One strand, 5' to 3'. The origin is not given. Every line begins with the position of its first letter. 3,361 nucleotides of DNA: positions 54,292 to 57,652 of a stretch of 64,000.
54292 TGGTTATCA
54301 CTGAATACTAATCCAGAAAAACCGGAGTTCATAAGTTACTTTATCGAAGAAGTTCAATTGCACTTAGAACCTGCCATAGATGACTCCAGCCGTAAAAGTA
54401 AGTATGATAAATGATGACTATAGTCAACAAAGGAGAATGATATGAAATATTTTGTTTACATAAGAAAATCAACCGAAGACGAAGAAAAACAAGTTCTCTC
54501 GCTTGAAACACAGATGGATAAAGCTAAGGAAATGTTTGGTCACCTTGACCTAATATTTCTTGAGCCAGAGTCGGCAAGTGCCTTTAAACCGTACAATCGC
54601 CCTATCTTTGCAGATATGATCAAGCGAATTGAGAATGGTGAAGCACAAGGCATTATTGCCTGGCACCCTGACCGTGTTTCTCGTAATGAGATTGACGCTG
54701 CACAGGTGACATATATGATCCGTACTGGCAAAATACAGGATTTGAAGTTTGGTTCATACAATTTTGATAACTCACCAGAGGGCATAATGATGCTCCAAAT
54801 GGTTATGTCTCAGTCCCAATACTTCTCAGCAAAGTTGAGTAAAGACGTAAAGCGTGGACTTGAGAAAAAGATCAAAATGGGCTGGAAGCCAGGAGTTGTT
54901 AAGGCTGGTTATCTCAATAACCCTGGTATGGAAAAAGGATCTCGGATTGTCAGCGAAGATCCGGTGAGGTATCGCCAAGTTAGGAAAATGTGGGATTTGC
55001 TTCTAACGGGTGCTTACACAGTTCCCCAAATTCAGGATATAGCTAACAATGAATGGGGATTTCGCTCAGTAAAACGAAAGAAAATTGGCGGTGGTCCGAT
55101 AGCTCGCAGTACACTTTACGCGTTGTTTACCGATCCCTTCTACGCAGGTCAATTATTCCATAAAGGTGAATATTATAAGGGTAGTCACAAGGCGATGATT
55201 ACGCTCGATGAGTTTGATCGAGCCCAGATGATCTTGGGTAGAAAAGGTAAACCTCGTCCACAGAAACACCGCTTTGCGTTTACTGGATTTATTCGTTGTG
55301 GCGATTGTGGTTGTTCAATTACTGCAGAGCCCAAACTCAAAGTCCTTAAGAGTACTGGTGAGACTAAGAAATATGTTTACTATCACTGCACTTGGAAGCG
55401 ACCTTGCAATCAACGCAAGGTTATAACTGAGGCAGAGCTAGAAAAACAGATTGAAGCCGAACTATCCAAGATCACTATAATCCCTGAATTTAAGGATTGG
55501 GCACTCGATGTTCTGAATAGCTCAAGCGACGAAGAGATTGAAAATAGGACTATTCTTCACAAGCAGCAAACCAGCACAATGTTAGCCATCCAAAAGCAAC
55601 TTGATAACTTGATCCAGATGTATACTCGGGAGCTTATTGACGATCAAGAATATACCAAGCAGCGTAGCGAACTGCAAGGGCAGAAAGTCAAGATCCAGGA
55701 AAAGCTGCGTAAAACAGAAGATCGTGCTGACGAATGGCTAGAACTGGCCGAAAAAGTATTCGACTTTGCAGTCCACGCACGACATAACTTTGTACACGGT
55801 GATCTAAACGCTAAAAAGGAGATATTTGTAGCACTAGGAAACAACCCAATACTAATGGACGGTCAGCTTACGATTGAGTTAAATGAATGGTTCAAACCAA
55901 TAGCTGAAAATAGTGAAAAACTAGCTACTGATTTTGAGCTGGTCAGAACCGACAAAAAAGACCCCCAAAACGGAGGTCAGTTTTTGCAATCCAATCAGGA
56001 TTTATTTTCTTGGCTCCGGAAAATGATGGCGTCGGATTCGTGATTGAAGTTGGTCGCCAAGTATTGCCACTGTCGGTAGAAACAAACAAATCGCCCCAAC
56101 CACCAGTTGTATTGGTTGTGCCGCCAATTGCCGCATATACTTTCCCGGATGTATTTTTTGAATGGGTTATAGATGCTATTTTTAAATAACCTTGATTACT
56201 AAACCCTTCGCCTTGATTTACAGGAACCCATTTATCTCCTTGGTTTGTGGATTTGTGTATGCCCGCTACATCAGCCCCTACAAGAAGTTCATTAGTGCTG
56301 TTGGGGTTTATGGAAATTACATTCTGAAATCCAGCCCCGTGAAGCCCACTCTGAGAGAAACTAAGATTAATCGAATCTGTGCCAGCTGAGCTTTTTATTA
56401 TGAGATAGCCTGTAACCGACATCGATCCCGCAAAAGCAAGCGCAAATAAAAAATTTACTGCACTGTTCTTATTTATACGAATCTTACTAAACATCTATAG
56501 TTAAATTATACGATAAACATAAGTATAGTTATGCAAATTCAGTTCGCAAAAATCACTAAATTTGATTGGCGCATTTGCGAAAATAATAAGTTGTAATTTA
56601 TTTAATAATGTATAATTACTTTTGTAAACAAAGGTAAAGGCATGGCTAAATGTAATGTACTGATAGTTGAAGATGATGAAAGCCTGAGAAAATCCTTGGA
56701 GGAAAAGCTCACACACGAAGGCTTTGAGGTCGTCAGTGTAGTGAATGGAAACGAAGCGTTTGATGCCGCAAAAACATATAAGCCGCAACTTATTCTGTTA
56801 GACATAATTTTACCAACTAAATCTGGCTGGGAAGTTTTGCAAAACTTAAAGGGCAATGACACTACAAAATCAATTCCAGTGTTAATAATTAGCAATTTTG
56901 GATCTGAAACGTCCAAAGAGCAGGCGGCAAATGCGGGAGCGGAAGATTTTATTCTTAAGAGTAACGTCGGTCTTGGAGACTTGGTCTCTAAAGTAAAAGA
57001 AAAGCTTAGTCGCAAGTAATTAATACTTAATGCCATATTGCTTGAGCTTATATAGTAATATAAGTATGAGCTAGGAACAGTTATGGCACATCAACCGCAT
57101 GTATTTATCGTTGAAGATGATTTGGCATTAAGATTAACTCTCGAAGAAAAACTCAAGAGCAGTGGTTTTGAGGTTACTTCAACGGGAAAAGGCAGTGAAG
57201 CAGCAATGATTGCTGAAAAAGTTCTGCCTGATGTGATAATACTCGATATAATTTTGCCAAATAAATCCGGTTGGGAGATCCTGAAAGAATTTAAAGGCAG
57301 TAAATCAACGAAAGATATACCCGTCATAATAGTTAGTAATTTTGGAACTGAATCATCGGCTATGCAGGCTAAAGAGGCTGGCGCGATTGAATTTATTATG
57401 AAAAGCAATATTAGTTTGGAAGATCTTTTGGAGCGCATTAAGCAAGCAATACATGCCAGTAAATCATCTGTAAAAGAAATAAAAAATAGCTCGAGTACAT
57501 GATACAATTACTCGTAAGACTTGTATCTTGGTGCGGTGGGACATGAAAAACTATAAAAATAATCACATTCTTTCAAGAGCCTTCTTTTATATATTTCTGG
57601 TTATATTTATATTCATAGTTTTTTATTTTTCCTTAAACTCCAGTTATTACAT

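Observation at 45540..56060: A ~10.5 kb large-serine-recombinase element splits a BNR/dockerin surface-protein gene (skin/fdxN-element-like interruption)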

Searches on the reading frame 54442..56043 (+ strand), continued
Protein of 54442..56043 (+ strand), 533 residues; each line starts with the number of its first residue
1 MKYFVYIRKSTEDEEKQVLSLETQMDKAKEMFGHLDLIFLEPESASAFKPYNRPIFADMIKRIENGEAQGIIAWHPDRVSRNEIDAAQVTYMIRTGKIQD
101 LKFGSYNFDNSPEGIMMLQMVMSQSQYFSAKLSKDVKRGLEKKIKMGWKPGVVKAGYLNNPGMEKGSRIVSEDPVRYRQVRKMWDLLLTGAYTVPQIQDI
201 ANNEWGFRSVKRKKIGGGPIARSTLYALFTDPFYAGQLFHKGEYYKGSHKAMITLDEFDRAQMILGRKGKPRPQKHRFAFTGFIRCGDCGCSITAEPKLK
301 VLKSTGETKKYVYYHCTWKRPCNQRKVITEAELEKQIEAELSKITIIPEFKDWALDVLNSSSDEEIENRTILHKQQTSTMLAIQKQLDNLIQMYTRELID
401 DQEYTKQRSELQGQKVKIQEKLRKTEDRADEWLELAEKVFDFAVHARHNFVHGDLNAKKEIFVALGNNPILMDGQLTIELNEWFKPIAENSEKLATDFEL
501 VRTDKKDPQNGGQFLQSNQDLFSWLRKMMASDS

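Call 28: find_encoding_contigs(protein=P0152, flank=10000, max_places=3)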
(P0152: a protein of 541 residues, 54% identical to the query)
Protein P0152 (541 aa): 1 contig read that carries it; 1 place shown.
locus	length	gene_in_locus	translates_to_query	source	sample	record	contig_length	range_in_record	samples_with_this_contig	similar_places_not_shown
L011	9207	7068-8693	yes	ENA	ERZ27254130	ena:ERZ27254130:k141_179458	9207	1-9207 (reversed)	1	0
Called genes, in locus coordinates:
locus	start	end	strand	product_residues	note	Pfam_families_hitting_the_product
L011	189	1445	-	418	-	PF01336:tRNA_anti-codon (faint), PF01844:HNH (weak), PF13280:WYL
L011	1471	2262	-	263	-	-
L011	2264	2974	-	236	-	-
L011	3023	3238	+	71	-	-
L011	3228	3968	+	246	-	-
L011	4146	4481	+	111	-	PF03592:Terminase_2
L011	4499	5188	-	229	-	-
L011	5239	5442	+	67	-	-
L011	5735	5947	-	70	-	-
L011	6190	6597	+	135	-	-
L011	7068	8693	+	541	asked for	PF00239:Resolvase, PF13408:Zn_ribbon_recom (weak)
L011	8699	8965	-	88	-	-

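Call 32: find_related_loci(query=A1, collection=genome_contigs, flank=10000)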
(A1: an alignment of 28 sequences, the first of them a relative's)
Query A1 (533 aa) in genome_contigs; peptide patterns used: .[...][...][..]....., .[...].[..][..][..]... (x = any residue, [..] = any of these).
599 stretches matched a pattern (row limit reached: there are more); 542 encode a relative of the query (tblastn E <= 1e-3); the best 80 are kept; 80 distinct loci.
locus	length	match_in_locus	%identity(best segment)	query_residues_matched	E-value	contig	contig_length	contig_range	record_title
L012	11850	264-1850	60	1-527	0e+0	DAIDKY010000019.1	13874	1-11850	MAG TPA_asm: bacterium isolate clean414 NODE_19_length_13874_cov_3.397478, whole genome shotgun sequence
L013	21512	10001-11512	61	1-504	0e+0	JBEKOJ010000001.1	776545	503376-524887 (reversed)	MAG: Candidatus Saccharimonadales bacterium isolate SPRUCE 438 SPRUCE_438_1, whole genome shotgun sequence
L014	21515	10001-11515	60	1-505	0e+0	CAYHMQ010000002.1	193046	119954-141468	MAG TPA_asm: uncultured Candidatus Saccharibacteria bacterium isolate ERP119705_co13_576 genome assembly, contig: NODE_4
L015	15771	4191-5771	57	1-528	0e+0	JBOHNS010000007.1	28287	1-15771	MAG: Candidatus Saccharimonadales bacterium isolate TC-S_metabat2.bin.86 k127_1676741, whole genome shotgun sequence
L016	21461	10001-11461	57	1-487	0e+0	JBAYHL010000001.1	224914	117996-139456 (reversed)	MAG: Patescibacteria group bacterium isolate SO_2016_GW1_149 scaffold00097_OW334_2016, whole genome shotgun sequence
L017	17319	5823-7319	53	3-498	0e+0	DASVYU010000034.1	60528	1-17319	MAG TPA_asm: Patescibacteria group bacterium isolate SMAG_U2610 k141_1102616, whole genome shotgun sequence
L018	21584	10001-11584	51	1-526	0e+0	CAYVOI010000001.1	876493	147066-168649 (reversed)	MAG TPA_asm: uncultured Gammaproteobacteria bacterium isolate SRP273308_co1_307 genome assembly, contig: NODE_2_length_8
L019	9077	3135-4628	55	1-498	0e+0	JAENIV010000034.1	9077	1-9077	MAG: Candidatus Berkelbacteria bacterium isolate CoA_1_bin.50 scaffold_6666, whole genome shotgun sequence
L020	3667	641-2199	56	1-517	3e-178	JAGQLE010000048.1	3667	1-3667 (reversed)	MAG: Candidatus Berkelbacteria bacterium isolate HKST-UBA08 2012-05-30_1_(paired)_contig_376609, whole genome shotgun se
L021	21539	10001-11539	49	2-511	5e-169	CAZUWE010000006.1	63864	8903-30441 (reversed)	MAG TPA_asm: uncultured Candidatus Peribacteria bacterium isolate SRP342105_co1_252 genome assembly, contig: NODE_551_le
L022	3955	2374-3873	50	2-498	2e-175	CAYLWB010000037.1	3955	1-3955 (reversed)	MAG TPA_asm: uncultured Candidatus Peribacteria bacterium isolate SRP300315_co1_78 genome assembly, contig: NODE_9705_le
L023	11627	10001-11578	50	1-525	1e-168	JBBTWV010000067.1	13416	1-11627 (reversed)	MAG: Patescibacteria group bacterium isolate H32-bin004 H32_bin004_000000000067, whole genome shotgun sequence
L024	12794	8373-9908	49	2-511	3e-167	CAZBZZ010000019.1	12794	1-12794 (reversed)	MAG TPA_asm: uncultured Candidatus Peribacteria bacterium isolate SRP077602_co5_130 genome assembly, contig: NODE_21934_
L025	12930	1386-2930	49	2-518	2e-166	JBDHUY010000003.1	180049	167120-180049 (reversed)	MAG: Candidatus Gracilibacteria bacterium isolate AS-MICRO-OLR.153 NODE_166_length_180049_cov_12.634804, whole genome sh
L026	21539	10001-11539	48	2-511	2e-165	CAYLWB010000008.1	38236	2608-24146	MAG TPA_asm: uncultured Candidatus Peribacteria bacterium isolate SRP300315_co1_78 genome assembly, contig: NODE_568_len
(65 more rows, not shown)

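Call 42: list_cluster_members(proteins=[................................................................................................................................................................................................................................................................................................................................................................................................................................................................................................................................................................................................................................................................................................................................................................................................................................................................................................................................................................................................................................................, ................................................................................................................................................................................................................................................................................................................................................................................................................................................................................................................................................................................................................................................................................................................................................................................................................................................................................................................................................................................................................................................, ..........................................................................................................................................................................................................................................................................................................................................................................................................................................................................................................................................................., window:54442-56040:+, window:55946-56494:-])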
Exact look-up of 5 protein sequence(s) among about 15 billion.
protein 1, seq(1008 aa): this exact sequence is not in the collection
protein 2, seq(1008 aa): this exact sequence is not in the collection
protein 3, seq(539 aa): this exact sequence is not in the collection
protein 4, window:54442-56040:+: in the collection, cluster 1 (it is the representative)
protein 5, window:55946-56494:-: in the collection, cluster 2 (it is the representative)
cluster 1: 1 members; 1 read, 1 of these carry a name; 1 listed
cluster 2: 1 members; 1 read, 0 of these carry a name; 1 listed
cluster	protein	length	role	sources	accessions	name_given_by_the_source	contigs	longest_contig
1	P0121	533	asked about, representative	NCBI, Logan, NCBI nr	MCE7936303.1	recombinase family protein [Candidatus Saccharibacteria bacterium CPR2]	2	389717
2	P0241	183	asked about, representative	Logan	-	-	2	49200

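Call 49: search_solved_structures(query=window:54442-56040:+, max_evalue=0.001)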
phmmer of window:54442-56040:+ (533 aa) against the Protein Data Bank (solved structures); distinct sequences matched with E-value up to 0.001: 4.
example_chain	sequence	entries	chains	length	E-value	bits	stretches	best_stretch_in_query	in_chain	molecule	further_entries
4kis_A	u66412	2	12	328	8.9e-06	27.7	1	210-321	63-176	Putative integrase [Bacteriophage A118] | A118 serine integrase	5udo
6dnw_A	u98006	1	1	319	9e-06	27.7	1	210-320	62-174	Putative integrase [Bacteriophage A118]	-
9dxh_A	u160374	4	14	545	0.00014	23.7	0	5-101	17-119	Resolvase homolog YokA | Site-specific recombinase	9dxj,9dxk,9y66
3g13_A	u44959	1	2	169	0.00073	21.4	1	5-151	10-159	Putative conjugative transposon recombinase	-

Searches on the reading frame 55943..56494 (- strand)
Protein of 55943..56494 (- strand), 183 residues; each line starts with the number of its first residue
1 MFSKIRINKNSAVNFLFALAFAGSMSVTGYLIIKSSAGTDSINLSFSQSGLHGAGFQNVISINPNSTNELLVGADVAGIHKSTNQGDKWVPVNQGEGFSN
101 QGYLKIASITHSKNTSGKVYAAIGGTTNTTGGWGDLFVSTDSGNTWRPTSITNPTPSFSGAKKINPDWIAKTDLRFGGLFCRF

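Call 5: search_protein_families(library=pfam, proteins=[window:55943-56494:-], max_evalue=0.01)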
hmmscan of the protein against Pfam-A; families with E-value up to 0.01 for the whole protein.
window:55943-56494:- (183 aa): 1 family
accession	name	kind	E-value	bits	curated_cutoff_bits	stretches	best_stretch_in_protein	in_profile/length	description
PF15902.12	Sortilin-Vps10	-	0.0046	16.2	33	1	79-156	3-67/446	Sortilin, neurotensin receptor 3,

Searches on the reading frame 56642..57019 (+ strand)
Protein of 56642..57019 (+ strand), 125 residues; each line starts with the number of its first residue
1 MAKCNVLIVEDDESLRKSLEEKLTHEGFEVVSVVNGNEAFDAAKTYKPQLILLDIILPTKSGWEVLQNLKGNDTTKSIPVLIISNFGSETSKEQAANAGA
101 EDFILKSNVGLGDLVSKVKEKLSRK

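Call 6: search_protein_families(library=pfam, proteins=[window:56642-57019:+], max_evalue=0.01)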
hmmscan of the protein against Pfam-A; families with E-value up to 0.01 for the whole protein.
window:56642-57019:+ (125 aa): 1 family
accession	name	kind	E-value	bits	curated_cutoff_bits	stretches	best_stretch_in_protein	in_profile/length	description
PF00072.30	Response_reg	-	1.7e-23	83.4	30.2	1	6-117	1-109/111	Response regulator receiver domain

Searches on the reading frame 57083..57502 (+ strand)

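Call 6: search_protein_families(library=pfam, proteins=[window:57083-57502:+], max_evalue=0.01)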
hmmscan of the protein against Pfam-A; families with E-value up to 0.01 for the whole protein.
window:57083-57502:+ (139 aa): 1 family
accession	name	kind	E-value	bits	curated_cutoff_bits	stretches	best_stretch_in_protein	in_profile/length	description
PF00072.30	Response_reg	-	1.4e-21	77.1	30.2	1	7-119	1-110/111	Response regulator receiver domain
